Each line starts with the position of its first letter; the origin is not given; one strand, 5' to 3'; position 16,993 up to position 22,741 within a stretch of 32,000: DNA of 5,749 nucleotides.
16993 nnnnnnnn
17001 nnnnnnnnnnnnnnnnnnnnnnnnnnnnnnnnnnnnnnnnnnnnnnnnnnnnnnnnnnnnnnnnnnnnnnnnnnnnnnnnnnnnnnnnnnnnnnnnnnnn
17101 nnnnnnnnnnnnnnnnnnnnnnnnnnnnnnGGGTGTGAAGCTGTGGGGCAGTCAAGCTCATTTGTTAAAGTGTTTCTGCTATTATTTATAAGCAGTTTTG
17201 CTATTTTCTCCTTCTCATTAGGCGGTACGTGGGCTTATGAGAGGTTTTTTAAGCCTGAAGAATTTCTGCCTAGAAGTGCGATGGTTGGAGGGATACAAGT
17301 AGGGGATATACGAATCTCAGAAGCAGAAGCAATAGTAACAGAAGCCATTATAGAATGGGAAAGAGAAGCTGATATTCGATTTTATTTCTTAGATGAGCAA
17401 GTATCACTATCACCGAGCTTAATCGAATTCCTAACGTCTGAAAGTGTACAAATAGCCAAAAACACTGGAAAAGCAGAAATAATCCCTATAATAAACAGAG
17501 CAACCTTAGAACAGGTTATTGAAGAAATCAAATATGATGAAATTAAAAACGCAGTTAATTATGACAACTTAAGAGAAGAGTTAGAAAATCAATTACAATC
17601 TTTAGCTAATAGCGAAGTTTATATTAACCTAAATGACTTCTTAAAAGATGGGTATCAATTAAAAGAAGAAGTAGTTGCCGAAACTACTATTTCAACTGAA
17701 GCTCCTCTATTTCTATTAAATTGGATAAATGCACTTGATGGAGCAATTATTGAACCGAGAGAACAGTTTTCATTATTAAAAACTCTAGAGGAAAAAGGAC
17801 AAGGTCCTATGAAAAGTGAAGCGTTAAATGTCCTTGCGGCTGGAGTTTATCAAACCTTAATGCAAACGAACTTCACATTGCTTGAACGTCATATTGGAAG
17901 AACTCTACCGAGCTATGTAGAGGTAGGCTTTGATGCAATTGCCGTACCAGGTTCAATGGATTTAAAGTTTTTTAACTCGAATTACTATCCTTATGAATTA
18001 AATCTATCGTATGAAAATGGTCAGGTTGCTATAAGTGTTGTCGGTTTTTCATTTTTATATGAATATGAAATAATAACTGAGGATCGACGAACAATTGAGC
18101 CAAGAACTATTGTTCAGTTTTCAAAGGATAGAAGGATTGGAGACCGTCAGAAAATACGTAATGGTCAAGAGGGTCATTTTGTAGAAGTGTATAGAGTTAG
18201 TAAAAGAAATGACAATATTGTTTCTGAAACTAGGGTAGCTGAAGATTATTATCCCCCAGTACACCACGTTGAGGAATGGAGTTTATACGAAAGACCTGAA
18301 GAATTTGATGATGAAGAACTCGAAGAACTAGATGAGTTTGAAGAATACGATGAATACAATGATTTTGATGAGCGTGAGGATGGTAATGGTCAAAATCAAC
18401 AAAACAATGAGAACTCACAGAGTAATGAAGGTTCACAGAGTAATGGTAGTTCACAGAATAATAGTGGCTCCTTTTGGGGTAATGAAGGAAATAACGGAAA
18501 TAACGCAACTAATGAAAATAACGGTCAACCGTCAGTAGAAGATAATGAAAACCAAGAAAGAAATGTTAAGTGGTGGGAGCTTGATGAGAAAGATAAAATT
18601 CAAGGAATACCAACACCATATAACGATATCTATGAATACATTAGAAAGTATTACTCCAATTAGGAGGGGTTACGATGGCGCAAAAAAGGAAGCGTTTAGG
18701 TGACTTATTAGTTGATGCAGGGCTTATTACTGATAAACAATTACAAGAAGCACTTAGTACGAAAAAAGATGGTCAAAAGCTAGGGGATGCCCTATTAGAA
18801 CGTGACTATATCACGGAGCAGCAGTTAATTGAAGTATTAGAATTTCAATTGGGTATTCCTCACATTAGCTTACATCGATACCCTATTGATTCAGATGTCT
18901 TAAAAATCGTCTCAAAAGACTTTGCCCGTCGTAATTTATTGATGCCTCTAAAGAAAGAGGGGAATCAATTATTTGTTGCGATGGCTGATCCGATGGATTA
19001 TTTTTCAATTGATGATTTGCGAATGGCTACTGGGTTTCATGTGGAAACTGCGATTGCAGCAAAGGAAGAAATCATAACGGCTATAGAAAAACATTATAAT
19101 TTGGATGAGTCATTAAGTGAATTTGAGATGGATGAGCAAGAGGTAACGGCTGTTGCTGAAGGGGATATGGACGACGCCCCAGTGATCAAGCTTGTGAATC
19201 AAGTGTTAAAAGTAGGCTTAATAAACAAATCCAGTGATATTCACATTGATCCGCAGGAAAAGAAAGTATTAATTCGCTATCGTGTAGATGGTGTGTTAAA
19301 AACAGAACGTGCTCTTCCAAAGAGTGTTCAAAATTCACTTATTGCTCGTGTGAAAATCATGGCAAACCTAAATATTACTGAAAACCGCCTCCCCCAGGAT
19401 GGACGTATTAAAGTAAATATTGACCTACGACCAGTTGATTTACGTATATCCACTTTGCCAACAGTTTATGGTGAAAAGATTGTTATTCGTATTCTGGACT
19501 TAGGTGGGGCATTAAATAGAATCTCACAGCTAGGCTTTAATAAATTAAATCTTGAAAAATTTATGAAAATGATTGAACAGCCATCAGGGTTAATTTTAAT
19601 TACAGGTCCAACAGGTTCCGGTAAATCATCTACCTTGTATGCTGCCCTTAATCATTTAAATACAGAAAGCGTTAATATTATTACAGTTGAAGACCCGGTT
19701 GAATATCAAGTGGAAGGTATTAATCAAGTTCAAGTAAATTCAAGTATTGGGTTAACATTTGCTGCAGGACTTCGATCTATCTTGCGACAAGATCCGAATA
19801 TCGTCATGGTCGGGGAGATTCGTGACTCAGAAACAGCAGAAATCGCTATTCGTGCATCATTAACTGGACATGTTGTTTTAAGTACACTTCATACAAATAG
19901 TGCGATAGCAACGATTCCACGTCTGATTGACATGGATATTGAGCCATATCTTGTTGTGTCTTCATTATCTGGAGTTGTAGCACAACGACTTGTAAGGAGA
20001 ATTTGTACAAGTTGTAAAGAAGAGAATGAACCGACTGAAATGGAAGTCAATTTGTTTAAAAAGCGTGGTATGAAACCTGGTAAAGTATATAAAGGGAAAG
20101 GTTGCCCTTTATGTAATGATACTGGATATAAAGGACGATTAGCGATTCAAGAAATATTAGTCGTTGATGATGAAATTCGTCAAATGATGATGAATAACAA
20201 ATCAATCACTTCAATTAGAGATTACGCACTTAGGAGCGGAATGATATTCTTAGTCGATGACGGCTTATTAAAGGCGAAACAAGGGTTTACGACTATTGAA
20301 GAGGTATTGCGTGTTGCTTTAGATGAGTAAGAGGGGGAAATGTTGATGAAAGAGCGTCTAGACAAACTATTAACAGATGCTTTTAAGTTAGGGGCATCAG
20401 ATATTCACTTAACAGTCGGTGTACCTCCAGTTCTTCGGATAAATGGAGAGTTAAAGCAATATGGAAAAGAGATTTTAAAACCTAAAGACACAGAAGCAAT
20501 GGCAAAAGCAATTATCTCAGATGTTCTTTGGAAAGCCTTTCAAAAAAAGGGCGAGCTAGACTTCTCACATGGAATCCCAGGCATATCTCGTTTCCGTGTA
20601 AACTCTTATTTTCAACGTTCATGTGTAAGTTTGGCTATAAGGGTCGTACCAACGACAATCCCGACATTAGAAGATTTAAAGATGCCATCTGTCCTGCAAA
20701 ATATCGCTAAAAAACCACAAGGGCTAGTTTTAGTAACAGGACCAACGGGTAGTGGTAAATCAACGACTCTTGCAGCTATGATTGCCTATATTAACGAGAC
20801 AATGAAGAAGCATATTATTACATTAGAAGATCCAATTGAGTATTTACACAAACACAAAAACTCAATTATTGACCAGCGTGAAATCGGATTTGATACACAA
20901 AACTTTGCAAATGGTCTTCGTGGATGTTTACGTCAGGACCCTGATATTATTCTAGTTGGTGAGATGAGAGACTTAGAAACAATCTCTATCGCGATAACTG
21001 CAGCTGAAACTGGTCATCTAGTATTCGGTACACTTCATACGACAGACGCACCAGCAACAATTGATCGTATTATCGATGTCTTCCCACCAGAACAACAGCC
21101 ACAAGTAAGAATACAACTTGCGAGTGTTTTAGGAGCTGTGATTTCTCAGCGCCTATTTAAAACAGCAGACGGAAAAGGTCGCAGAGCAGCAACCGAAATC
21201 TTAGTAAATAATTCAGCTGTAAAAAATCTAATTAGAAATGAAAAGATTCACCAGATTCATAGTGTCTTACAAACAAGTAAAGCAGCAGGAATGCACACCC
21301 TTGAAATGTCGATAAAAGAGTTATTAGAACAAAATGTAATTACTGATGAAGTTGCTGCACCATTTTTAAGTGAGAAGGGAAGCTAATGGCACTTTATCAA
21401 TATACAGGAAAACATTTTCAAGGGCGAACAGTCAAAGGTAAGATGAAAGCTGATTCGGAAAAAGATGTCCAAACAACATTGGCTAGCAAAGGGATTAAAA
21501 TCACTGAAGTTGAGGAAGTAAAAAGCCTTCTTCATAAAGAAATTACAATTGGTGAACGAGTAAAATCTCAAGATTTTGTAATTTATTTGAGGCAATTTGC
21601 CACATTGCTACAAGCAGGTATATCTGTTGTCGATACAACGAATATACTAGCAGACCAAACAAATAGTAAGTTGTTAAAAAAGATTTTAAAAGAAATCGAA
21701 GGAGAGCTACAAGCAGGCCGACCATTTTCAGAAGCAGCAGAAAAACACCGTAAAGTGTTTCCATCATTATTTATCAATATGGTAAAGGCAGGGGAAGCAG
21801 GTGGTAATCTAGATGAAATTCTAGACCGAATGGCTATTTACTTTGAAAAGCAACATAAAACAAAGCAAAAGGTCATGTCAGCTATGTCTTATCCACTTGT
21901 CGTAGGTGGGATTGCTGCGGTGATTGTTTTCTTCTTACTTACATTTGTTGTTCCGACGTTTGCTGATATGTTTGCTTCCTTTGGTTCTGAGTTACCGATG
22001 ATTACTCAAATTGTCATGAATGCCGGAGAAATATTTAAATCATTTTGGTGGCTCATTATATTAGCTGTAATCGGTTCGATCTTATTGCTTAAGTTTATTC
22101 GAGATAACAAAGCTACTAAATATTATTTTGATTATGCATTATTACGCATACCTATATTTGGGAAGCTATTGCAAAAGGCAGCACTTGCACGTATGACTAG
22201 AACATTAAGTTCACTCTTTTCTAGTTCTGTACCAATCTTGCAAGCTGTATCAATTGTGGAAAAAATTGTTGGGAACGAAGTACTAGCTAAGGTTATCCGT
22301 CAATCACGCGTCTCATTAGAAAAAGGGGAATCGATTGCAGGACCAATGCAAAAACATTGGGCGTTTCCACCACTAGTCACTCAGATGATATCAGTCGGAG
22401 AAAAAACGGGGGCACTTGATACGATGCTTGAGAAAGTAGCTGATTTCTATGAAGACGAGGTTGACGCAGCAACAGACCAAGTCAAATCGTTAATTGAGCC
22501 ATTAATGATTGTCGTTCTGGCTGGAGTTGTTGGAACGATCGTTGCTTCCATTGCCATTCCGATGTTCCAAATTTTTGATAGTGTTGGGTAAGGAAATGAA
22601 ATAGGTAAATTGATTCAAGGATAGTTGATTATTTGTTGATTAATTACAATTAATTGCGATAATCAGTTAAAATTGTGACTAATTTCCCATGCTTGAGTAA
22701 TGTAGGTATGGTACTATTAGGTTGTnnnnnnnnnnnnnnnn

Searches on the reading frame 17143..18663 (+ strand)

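Call 9: search_protein_families(library=pfam, proteins=[window:17143-18663:+], max_evalue=0.01)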
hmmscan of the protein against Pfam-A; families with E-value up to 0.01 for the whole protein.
window:17143-18663:+ (506 aa): 2 families
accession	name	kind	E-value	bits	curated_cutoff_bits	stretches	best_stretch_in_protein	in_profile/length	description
PF04294.18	VanW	-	4.9e-09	36.2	27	1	232-299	62-129/130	VanW like protein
PF07501.17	G5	-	9.6e-05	23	23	1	315-375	7-68/75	G5 domain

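Call 44: search_protein_families(library=ncbifam, proteins=[window:17143-18660:+], max_evalue=0.01)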
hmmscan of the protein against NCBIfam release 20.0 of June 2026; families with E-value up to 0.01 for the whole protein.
window:17143-18660:+ (506 aa): 0 families

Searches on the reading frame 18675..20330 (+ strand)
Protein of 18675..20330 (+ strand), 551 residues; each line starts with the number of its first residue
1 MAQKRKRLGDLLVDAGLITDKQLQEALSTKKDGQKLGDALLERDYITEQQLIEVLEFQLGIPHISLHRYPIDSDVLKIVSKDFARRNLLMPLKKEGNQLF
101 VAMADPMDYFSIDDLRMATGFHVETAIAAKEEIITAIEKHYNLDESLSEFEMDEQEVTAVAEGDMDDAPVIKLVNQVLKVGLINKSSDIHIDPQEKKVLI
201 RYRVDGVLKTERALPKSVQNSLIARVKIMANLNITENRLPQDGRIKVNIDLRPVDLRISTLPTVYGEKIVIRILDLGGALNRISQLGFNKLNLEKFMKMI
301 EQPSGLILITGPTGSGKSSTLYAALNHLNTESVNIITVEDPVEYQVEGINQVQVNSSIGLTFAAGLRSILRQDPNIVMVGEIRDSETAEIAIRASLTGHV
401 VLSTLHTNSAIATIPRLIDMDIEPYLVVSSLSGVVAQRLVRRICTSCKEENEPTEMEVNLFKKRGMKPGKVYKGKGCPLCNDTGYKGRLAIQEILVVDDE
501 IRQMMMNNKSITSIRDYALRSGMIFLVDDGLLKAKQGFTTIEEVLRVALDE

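Call 9: search_protein_families(library=pfam, proteins=[window:18675-20330:+], max_evalue=0.01)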
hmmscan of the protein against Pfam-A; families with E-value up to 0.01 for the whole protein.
window:18675-20330:+ (551 aa): 11 families
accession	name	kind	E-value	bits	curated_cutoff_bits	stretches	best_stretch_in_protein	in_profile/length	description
PF00437.27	T2SSE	-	6.9e-134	446.6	24.9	1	165-546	3-370/370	Type II/IV secretion system protein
PF05157.20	MshEN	-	3.4e-22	78.7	23.1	1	59-146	1-89/90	MshEN domain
PF13191.12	AAA_16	-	0.0003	21.7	32.6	1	301-344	20-63/167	AAA ATPase domain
PF13401.12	AAA_22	-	0.00065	20.5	27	1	303-346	4-47/130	AAA domain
PF13555.12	AAA_29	-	0.0015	18.7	27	1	302-324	20-42/61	P-loop containing region of AAA domain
PF12775.13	AAA_7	-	0.0022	18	25.8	1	294-338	23-67/181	P-loop containing dynein motor region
PF05673.19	DUF815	-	0.0026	17.4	23.8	1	292-339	43-88/249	Protein of unknown function (DUF815)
PF13476.12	AAA_23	-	0.0031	18.6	27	1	300-323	15-38/201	AAA domain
PF20720.3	nSTAND3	-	0.0035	17.5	27.2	0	294-343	8-56/155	Novel STAND NTPase 3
PF10415.14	FumaraseC_C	-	0.0073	17.2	32.5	0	31-56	23-48/54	Fumarase C C-terminus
PF13173.12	AAA_14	-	0.0079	16.6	27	0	306-394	4-83/129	AAA domain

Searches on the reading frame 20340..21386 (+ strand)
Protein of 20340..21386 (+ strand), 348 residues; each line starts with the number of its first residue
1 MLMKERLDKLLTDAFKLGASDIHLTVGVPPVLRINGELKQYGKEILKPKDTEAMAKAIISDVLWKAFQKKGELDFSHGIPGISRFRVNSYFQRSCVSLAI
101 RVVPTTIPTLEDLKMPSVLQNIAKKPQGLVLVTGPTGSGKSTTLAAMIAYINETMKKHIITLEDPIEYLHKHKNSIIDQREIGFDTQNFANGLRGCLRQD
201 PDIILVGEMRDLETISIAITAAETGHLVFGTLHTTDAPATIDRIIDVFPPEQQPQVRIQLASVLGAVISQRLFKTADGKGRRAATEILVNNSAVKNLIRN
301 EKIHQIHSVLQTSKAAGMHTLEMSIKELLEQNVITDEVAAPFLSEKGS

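Call 9: search_protein_families(library=pfam, proteins=[window:20340-21386:+], max_evalue=0.01)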
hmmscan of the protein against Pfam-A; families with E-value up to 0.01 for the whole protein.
window:20340-21386:+ (348 aa): 14 families
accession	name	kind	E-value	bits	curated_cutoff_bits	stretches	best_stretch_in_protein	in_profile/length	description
PF00437.27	T2SSE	-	1.2e-52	179.2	24.9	1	5-299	10-298/370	Type II/IV secretion system protein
PF13555.12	AAA_29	-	3.6e-05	23.9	27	1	122-149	17-44/61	P-loop containing region of AAA domain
PF25199.1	nSTAND_NTPase5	-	5.8e-05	23.4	34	1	120-172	34-86/145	Novel STAND NTPase 5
PF13191.12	AAA_16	-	0.00027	21.9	32.6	1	124-162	21-56/167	AAA ATPase domain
PF12775.13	AAA_7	-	0.00039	20.4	25.8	1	105-161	12-68/181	P-loop containing dynein motor region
PF04851.21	ResIII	-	0.00054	20.4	22.5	1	119-183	16-80/164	Type III restriction enzyme, res subunit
PF13604.12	AAA_30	-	0.00059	20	27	1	118-154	9-45/191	AAA domain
PF01580.24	FtsK_SpoIIIE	-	0.00073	19.5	24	1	122-149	35-61/221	FtsK/SpoIIIE family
PF13476.12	AAA_23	-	0.00088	20.4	27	1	127-148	19-40/201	AAA domain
PF20720.3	nSTAND3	-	0.0015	18.7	27.2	1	127-172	17-60/155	Novel STAND NTPase 3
PF13401.12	AAA_22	-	0.002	18.9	27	1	126-153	4-31/130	AAA domain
PF10236.15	DAP3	-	0.0022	17.7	23.1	1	123-179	19-74/311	Mitochondrial ribosomal death-associated protein 3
PF01935.23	DUF87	-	0.0036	17.9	23.2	1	131-162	27-58/220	Helicase HerA, central domain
PF13245.12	AAA_19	-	0.0039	17.8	25.1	0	126-157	10-41/134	AAA domain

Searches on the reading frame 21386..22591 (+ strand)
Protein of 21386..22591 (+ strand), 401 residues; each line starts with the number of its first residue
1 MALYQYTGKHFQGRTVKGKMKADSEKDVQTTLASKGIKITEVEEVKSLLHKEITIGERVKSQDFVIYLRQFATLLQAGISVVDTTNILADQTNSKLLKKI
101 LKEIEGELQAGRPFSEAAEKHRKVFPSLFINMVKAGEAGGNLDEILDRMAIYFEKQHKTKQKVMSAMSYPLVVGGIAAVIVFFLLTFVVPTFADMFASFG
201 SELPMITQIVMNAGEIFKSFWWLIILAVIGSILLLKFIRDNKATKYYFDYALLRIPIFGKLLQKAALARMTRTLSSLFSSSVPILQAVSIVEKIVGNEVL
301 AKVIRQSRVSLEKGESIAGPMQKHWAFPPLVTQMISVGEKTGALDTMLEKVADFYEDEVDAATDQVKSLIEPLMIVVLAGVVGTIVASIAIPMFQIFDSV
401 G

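Call 9: search_protein_families(library=pfam, proteins=[window:21386-22591:+], max_evalue=0.01)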
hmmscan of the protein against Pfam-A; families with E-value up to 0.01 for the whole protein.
window:21386-22591:+ (401 aa): 2 families
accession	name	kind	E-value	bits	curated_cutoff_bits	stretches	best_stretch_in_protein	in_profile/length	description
PF00482.28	T2SSF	-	2.4e-62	208.9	25.2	2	67-190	1-125/125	Type II secretion system (T2SS), protein F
PF20990.2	DUF2207_C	-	0.0016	18.6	33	1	53-239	44-188/247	Predicted membrane protein (DUF2207) C-terminal domain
